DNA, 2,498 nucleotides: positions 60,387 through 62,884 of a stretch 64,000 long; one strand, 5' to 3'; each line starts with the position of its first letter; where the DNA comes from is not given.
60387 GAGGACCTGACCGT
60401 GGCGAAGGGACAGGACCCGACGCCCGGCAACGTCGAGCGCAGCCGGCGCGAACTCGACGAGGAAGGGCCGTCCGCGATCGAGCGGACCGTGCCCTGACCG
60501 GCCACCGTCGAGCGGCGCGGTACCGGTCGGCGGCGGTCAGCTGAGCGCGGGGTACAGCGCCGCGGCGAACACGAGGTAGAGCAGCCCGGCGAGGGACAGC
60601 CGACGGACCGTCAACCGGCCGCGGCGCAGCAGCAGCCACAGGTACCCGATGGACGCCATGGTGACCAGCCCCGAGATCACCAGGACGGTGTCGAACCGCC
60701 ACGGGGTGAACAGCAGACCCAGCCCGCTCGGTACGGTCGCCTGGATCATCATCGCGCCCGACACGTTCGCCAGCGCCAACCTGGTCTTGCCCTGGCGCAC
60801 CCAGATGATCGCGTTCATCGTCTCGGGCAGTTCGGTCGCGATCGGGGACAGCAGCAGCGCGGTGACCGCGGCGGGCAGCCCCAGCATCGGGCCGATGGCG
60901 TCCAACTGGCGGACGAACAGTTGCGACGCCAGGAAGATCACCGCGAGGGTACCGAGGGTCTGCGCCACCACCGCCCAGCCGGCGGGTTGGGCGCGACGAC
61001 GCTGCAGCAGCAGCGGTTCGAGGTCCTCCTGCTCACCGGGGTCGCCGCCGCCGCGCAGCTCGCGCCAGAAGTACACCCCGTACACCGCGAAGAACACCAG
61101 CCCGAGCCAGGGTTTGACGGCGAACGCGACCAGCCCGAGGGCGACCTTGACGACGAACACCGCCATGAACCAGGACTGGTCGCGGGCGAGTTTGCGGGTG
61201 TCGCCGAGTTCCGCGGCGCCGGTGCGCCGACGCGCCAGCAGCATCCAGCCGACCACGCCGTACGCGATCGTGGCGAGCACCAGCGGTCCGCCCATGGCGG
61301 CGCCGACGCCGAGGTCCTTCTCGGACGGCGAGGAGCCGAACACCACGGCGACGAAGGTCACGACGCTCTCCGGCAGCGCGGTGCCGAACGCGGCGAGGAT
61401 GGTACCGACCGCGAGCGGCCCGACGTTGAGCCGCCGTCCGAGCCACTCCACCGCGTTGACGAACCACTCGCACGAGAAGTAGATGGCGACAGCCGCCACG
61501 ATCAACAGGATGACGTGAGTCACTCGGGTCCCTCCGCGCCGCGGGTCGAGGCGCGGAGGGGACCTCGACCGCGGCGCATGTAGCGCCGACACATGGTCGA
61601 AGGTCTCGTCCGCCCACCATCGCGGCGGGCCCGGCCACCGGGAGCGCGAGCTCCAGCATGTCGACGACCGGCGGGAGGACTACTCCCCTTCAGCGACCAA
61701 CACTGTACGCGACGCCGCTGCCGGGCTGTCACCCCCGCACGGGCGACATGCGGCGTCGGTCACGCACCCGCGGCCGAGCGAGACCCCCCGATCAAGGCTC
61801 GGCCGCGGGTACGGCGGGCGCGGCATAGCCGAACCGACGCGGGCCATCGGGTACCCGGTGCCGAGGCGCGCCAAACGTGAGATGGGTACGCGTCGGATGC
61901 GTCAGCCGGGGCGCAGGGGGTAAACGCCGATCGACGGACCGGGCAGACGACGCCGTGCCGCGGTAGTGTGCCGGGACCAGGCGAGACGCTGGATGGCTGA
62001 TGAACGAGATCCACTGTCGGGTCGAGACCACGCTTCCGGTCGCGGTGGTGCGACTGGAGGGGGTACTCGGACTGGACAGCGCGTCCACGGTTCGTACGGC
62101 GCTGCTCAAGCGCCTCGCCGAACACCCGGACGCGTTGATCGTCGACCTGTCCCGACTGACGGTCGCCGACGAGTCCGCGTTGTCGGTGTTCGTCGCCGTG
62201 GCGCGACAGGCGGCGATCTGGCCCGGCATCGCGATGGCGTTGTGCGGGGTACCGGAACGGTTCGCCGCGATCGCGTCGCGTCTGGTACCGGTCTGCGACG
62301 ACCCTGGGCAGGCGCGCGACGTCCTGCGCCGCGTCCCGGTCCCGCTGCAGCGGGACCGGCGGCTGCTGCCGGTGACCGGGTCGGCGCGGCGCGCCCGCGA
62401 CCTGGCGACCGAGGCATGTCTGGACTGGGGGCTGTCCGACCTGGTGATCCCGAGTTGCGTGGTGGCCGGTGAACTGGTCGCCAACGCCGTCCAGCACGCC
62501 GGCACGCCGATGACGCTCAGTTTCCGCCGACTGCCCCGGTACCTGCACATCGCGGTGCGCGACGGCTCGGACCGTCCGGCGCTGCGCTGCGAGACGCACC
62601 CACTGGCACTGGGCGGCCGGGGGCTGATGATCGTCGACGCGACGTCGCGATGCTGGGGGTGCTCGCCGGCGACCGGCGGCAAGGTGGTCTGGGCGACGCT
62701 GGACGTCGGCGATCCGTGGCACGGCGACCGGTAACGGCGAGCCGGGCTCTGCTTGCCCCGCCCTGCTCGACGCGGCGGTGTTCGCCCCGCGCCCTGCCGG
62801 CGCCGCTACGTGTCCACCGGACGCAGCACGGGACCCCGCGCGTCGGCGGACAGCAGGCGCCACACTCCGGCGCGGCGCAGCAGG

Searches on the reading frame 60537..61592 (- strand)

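Call 29: search_protein_families(library=pfam, proteins=[window:60537-61592:-], max_evalue=0.001)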
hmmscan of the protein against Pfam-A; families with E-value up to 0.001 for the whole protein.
window:60537-61592:- (351 aa): 1 family
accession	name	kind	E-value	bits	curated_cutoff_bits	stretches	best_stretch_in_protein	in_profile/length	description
PF01699.29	Na_Ca_ex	-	1.7e-31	109.6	24.9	2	26-176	2-147/151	Sodium/calcium exchanger protein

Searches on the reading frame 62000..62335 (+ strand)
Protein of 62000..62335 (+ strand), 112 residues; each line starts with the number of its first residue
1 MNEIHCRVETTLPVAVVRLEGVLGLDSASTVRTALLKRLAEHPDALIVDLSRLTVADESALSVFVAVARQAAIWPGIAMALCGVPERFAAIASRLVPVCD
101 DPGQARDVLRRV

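Call 73: search_solved_structures(query=window:62000-62335:+, max_evalue=10, show_alignments=3)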
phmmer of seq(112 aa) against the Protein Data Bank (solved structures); distinct sequences matched with E-value up to 10: 15.
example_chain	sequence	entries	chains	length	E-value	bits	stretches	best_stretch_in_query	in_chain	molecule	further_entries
8ih8_A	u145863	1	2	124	0.039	17.2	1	13-70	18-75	Anti-sigma-F factor antagonist RsfB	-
4hyl_A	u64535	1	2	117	0.06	16.6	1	6-88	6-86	Stage II sporulation protein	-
3wme_A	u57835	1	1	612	0.12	15.6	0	49-97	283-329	ATP-binding cassette, sub-family B, member 1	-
3pfm_A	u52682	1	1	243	0.12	15.6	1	34-79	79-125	GGDEF domain protein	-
7dqv_A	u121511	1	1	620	0.13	15.6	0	49-97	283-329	Probable ATP-dependent transporter ycf16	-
7fc9_A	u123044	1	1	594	0.13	15.6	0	49-97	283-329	Probable ATP-dependent transporter ycf16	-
3wmf_A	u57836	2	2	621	0.13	15.6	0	49-97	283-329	ATP-binding cassette, sub-family B, member 1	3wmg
6a6m_A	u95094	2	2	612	0.14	15.5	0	49-97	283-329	ATP-binding cassette, sub-family B, member 1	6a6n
4qtp_A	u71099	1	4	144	0.24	14.7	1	8-77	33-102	Anti-sigma factor antagonist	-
3zxn_A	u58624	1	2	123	0.29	14.4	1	26-89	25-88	ANTI-SIGMA-FACTOR ANTAGONIST (STAS) DOMAIN PROTEIN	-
1tt7_A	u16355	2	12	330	0.37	14.1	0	62-110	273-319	YHFP | hypothetical protein yhfP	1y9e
1th8_B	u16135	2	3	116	0.41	14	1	9-85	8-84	Anti-sigma F factor antagonist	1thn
5dte_A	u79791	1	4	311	0.44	13.9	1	16-66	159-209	Monosaccharide-transporting ATPase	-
8x7x_C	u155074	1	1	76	0.51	13.7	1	37-95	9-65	HR1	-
7vr5_A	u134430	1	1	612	0.51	13.7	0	49-97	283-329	Probable ATP-dependent transporter ycf16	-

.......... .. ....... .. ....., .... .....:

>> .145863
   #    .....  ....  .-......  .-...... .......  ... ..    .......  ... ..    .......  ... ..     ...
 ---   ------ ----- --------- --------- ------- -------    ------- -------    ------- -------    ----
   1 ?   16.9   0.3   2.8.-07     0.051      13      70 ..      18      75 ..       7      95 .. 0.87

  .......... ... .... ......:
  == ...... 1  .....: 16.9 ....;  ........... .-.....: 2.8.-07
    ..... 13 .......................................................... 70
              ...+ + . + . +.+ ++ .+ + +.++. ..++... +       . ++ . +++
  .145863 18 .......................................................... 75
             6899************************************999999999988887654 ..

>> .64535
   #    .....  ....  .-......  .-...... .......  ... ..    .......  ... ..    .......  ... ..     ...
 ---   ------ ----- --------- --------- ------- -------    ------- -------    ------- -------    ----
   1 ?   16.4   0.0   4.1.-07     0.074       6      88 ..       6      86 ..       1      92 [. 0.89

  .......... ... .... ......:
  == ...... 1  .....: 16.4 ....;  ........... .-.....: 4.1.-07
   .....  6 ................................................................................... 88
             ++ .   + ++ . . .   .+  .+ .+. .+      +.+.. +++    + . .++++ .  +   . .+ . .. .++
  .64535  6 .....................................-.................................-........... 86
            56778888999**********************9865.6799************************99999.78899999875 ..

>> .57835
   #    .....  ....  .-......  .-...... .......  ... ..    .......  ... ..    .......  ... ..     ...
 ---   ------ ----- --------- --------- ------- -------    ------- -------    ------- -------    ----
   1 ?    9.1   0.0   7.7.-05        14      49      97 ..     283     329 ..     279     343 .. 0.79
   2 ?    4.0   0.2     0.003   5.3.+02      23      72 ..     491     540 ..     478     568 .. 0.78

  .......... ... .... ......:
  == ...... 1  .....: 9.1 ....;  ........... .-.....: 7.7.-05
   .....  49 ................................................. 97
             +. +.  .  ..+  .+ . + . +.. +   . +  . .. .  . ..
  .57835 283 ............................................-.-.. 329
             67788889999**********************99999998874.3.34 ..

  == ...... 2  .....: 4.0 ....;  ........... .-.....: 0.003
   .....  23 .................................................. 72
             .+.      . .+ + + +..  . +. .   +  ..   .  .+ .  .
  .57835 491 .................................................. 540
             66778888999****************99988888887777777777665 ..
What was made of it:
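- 62021..62278 (+): N-terminal STAS domain of the SipA-like protein. The Ser58-equivalent residue is Glu58 (codon 62171-62173). Alignments to RsfB and 4hyl (call 73).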

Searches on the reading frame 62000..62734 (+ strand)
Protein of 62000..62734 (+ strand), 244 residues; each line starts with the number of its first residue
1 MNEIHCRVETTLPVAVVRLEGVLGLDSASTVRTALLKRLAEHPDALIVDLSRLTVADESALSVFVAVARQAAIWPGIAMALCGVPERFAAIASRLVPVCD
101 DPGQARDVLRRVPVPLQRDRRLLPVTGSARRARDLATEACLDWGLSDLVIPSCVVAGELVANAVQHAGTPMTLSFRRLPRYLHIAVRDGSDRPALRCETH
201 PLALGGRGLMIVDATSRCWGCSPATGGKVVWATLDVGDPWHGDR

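Call 3: search_protein_families(library=pfam, proteins=[window:62000-62734:+], max_evalue=1)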
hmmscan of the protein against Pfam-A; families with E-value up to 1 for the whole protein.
window:62000-62734:+ (244 aa): 4 families
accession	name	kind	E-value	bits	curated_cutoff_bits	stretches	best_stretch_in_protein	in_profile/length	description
PF01740.26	STAS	-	9.2e-09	35.5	22.6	1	8-93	4-89/106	STAS domain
PF13466.11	STAS_2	-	9.5e-08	32.6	29.2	1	17-91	1-73/80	STAS domain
PF13581.12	HATPase_c_2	-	3.8e-06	27.4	27.4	1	128-217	7-110/127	Histidine kinase-like ATPase domain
PF02518.31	HATPase_c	-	0.19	12.6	26.4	1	155-235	9-108/111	Histidine kinase-, DNA gyrase B-, and HSP90-like ATPase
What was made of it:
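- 62021..62278 (+): Pfam (call 3).
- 62381..62650 (+): RsbW-like HATPase_c_2 domain of the SipA-like protein. The N-box E/N/H and the G-R-G-L motif are conserved. The G1 box is degenerate (V-R-D-G-S). Pfam PF13581, 27.4 bits, exactly at the cut-off (call 3).
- On sigma-SsdA family (sigma-STAS fusion): 62000-62734 (+) has STAS and HATPase_c_2 domains (call 3).
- The HATPase_c_2 match of the SipA-like protein is only at Pfam's threshold (27.4 bits; call 3).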

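Call 4: search_protein_families(library=ncbifam, proteins=[window:62000-62734:+], max_evalue=0.1)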
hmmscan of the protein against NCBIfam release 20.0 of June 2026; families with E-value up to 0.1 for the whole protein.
window:62000-62734:+ (244 aa): 4 families
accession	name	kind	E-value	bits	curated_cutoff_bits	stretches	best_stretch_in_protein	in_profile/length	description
NF041045.1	RsbA_anti_sig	subfamily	3.8e-09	36.2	210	1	105-215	165-282/303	anti-sigma factor RsbA family regulatory protein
TIGR00377.1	ant_ant_sig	superfamily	0.00011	22.1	53.45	1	4-89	3-88/108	anti-sigma factor antagonist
TIGR02886.1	spore_II_AA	equivalog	0.0017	18.3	114.75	1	13-85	8-80/106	anti-sigma F factor antagonist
NF052652.1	YtvA_fam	equivalog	0.014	14.9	250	1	14-91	145-222/243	YtvA family blue-light photoreceptor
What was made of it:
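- On sigma-SsdA family (sigma-STAS fusion): Pfam and NCBIfam matches above their cut-offs (calls 3, 4).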

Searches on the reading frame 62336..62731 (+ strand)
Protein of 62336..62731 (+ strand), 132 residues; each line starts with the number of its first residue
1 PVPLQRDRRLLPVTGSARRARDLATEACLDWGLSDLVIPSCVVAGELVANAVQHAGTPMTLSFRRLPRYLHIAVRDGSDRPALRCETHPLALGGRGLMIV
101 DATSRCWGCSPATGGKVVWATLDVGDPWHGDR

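Call 35: search_solved_structures(query=window:62336-62731:+, max_evalue=10, show_alignments=4)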
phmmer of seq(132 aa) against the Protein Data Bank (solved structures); distinct sequences matched with E-value up to 10: 1.
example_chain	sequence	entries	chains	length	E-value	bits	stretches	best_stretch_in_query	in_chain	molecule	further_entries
2nwh_A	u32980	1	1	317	0.48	14.1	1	42-78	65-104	carbohydrate kinase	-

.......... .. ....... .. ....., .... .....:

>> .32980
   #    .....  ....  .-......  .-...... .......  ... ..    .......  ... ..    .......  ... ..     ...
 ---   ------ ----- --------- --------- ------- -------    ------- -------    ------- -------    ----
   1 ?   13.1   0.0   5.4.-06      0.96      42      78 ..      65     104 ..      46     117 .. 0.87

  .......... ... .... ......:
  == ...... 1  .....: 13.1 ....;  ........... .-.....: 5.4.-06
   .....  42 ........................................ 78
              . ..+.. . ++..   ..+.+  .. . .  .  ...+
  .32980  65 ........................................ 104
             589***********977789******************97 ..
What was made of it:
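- On RsbW/SpoIIAB anti-sigma kinases (for the neighbour): A sequence search of the PDB gave no usable alignment (call 35).
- Tried and rejected: A sequence search of the PDB with the SipA-like C-domain gave no useful hit (call 35).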
